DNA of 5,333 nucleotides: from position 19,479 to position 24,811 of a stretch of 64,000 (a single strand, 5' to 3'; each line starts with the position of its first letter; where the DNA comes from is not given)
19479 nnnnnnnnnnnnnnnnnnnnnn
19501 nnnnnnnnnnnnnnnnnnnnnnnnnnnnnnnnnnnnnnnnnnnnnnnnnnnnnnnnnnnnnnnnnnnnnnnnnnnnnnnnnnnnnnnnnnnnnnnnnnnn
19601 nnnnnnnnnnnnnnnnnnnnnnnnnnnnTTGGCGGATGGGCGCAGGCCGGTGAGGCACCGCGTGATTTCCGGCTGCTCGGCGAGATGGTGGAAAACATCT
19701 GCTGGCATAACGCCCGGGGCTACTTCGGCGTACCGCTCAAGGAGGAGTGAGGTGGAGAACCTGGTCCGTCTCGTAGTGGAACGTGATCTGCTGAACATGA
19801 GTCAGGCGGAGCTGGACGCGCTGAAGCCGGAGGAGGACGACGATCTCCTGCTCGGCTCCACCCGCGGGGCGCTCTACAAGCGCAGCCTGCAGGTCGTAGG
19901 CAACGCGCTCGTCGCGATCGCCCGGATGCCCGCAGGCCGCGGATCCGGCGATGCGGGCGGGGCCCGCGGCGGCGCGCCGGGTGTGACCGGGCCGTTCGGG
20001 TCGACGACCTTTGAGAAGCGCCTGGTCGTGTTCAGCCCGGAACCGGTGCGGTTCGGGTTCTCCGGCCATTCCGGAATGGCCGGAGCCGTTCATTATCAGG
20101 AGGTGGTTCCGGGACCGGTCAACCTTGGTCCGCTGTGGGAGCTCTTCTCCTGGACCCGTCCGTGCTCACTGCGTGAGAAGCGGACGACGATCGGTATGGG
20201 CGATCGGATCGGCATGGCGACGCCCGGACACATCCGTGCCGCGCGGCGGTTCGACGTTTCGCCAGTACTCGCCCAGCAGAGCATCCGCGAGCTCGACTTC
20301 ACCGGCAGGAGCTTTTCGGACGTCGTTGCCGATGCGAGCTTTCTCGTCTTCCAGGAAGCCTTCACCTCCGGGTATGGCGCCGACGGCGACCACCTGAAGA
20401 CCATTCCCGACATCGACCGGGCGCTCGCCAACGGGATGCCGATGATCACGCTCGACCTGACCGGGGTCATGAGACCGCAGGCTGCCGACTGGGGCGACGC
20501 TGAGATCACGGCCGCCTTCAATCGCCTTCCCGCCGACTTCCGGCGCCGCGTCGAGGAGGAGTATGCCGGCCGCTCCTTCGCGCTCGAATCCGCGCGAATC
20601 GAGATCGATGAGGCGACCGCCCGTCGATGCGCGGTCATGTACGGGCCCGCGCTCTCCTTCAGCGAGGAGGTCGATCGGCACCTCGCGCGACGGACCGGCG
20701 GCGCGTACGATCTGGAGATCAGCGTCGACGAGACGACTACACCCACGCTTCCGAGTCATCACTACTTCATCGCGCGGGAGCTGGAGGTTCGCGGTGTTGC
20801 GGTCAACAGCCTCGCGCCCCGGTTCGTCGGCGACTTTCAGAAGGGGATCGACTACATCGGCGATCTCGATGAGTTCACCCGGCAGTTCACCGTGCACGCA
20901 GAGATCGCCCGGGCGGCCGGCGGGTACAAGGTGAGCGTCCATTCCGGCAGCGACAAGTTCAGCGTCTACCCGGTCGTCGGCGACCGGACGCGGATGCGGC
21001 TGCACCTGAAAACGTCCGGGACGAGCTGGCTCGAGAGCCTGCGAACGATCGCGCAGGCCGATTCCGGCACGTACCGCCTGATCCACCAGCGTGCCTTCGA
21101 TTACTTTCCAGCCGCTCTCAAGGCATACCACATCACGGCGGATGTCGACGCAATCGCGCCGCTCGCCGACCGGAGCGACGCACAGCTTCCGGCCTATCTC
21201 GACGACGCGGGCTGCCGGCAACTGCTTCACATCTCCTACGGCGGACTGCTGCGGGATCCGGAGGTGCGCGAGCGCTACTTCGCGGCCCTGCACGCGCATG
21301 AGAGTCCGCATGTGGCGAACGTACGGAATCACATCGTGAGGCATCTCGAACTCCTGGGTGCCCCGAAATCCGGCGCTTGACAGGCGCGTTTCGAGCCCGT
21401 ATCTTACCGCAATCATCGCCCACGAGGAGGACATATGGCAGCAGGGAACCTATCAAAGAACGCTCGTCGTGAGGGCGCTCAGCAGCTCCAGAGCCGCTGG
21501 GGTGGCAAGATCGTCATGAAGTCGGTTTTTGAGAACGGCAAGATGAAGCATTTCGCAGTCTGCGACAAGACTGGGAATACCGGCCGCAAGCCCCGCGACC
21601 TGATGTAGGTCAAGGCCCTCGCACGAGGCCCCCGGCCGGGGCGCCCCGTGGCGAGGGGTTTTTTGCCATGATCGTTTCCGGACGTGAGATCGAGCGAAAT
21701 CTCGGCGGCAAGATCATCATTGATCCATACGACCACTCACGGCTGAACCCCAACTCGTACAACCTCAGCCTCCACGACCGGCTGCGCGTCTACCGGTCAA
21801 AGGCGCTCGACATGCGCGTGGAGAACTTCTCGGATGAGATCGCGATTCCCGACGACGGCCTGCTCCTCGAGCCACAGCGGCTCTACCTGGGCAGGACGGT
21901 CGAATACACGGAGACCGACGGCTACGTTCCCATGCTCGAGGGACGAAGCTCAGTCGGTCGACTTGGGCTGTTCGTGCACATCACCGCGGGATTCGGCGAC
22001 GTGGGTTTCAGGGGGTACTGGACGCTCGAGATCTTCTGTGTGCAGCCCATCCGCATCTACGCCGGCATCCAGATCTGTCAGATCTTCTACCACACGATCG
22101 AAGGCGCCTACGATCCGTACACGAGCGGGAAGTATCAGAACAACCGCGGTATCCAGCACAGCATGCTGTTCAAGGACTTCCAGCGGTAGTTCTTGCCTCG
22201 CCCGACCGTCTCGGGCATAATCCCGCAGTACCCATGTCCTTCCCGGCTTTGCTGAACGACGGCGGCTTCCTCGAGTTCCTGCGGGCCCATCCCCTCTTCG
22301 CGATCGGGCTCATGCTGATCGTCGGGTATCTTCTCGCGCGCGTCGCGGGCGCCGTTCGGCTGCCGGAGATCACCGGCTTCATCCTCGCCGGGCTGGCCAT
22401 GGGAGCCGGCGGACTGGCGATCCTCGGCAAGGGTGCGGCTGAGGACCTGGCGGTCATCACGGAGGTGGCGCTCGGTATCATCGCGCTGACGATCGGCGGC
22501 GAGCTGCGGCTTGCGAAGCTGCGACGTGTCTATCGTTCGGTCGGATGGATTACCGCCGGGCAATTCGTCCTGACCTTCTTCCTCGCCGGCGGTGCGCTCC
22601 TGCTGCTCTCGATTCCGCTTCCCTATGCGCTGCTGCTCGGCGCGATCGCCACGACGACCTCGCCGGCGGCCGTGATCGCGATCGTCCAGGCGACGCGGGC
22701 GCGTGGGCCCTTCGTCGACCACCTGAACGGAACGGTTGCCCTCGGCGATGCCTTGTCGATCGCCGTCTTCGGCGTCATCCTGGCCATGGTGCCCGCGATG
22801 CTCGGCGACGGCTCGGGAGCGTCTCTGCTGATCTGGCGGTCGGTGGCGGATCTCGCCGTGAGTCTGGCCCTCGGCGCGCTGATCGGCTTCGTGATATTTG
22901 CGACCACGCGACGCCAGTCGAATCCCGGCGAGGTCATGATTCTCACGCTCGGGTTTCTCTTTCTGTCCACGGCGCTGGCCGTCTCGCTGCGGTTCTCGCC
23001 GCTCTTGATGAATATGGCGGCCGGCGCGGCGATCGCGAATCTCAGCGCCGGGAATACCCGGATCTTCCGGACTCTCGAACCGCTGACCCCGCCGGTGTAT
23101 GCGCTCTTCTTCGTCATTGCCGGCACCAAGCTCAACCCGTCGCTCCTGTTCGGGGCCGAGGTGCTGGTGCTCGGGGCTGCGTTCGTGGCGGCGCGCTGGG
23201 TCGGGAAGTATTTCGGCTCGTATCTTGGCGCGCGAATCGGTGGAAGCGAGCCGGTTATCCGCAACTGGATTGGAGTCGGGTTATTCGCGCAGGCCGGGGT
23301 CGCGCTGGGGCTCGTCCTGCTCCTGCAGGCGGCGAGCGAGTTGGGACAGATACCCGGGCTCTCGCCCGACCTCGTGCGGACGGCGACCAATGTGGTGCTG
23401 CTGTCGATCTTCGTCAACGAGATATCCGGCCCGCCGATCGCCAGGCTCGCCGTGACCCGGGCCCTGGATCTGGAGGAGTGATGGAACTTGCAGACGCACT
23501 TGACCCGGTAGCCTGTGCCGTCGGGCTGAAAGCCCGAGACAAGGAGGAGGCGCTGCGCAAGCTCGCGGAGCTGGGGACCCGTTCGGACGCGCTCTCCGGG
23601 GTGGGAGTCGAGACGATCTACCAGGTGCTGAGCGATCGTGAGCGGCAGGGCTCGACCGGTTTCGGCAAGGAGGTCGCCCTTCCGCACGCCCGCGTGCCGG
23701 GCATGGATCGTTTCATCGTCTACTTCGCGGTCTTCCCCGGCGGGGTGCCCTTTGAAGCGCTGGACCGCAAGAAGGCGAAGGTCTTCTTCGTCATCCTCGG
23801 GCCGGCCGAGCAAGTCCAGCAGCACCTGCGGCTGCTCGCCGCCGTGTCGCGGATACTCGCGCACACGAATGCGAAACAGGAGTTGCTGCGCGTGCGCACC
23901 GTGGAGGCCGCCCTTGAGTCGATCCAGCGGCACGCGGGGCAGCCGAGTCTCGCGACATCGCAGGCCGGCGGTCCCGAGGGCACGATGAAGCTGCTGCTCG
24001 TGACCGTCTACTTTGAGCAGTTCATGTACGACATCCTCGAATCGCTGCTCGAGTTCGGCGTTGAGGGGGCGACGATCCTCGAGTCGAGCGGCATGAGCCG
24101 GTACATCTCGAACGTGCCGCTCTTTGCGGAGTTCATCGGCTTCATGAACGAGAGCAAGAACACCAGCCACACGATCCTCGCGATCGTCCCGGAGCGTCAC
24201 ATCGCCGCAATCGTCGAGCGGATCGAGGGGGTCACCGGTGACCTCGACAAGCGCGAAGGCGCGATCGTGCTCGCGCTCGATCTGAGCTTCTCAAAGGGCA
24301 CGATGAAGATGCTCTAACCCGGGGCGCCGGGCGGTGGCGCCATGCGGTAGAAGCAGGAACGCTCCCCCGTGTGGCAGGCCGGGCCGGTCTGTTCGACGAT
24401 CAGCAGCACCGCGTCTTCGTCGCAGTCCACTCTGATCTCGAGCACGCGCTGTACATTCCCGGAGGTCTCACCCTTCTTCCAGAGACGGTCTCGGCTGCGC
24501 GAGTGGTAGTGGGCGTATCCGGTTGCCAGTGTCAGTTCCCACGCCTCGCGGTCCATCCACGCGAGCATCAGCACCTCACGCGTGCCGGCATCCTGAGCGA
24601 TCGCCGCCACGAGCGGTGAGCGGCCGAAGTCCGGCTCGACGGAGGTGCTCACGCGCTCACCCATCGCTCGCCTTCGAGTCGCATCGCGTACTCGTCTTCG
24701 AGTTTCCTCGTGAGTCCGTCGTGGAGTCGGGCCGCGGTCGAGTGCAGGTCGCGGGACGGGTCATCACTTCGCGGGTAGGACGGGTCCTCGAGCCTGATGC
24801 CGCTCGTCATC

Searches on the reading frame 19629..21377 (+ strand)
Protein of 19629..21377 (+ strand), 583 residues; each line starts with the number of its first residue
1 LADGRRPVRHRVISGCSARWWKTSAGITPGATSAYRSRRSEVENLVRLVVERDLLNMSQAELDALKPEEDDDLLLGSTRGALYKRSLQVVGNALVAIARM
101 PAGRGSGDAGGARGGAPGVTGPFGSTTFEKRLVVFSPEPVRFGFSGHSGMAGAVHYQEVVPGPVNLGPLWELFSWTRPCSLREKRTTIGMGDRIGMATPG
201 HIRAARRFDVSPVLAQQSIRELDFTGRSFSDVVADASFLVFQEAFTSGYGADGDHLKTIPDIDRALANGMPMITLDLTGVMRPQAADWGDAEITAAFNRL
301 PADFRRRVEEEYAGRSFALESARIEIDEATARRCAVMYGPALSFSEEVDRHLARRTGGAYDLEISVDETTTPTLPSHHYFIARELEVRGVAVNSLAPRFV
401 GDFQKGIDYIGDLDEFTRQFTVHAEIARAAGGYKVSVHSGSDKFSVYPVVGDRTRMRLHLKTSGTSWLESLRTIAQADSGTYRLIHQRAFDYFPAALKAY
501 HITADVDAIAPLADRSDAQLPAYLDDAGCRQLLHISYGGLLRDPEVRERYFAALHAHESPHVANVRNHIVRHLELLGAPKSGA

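Call 5: search_protein_families(library=pfam, proteins=[window:19629-21377:+], max_evalue=0.01)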
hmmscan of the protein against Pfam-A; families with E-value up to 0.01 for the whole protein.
window:19629-21377:+ (583 aa): 1 family
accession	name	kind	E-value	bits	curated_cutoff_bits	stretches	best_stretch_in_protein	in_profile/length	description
PF16257.11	UxaE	-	6.1e-152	507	27.1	1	165-576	60-475/475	tagaturonate epimerase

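Call 26: search_protein_families(library=ncbifam, proteins=[window:19764-21377:+], max_evalue=0.001)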
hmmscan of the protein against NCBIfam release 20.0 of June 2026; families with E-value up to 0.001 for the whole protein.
window:19764-21377:+ (538 aa): 0 families

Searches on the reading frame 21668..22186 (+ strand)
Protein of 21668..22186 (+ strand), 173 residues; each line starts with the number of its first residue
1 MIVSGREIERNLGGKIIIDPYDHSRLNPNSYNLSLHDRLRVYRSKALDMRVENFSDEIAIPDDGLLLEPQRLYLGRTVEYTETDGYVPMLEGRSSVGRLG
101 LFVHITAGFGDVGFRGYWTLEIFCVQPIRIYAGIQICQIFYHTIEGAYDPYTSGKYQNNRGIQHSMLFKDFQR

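Call 5: search_protein_families(library=pfam, proteins=[window:21668-22186:+], max_evalue=0.01)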
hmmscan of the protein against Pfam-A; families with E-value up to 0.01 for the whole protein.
window:21668-22186:+ (173 aa): 1 family
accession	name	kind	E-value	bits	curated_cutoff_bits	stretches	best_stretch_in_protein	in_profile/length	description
PF22769.1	DCD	-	2.5e-38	132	27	1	2-143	1-152/153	dCTP deaminase-like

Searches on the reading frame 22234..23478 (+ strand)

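Call 3: search_protein_families(library=pfam, proteins=[window:22234-23478:+], max_evalue=0.01)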
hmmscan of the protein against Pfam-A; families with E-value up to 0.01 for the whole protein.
window:22234-23478:+ (415 aa): 1 family
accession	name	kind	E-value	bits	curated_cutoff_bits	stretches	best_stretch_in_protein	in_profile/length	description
PF00999.27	Na_H_Exchanger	-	2.1e-32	112.8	26.2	1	29-403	6-373/375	Sodium/hydrogen exchanger, transmembrane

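Call 4: search_protein_families(library=ncbifam, proteins=[window:22234-23478:+], max_evalue=0.01)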
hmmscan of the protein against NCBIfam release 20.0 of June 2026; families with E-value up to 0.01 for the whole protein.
window:22234-23478:+ (415 aa): 3 families
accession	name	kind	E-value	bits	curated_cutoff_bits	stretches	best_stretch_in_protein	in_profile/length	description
NF003716.0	PRK05326.1-3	equivalog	1e-08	34.1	355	1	20-308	7-298/499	potassium/proton antiporter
NF002973.0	PRK03659.1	equivalog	0.00018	20.2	804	1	23-344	9-324/602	glutathione-regulated potassium-efflux system protein KefB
TIGR00831.1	a_cpa1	equivalog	0.00025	19.7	279.6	1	92-270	68-246/525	Na+/H+ antiporter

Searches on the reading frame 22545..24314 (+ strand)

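Call 5: search_protein_families(library=pfam, proteins=[window:22545-24314:+], max_evalue=0.01)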
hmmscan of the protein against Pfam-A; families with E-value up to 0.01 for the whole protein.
window:22545-24314:+ (590 aa): 1 family
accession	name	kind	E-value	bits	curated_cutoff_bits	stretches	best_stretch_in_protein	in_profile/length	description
PF00359.27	PTS_EIIA_2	-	2.5e-22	79.8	27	1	327-461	11-142/144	Phosphoenolpyruvate-dependent sugar phosphotransferase system, EIIA 2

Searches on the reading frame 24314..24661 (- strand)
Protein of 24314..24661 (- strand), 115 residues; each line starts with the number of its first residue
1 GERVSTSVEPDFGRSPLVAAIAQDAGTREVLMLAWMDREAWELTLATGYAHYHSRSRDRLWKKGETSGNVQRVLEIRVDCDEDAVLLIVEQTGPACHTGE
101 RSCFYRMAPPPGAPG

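Call 48: search_protein_families(library=pfam, proteins=[window:24314-24661:-], max_evalue=0.001)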
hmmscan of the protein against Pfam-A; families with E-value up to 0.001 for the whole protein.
window:24314-24661:- (115 aa): 1 family
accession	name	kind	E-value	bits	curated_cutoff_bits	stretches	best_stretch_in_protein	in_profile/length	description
PF01502.23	PRA-CH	-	3.3e-36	123.4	27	1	32-105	1-74/74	Phosphoribosyl-AMP cyclohydrolase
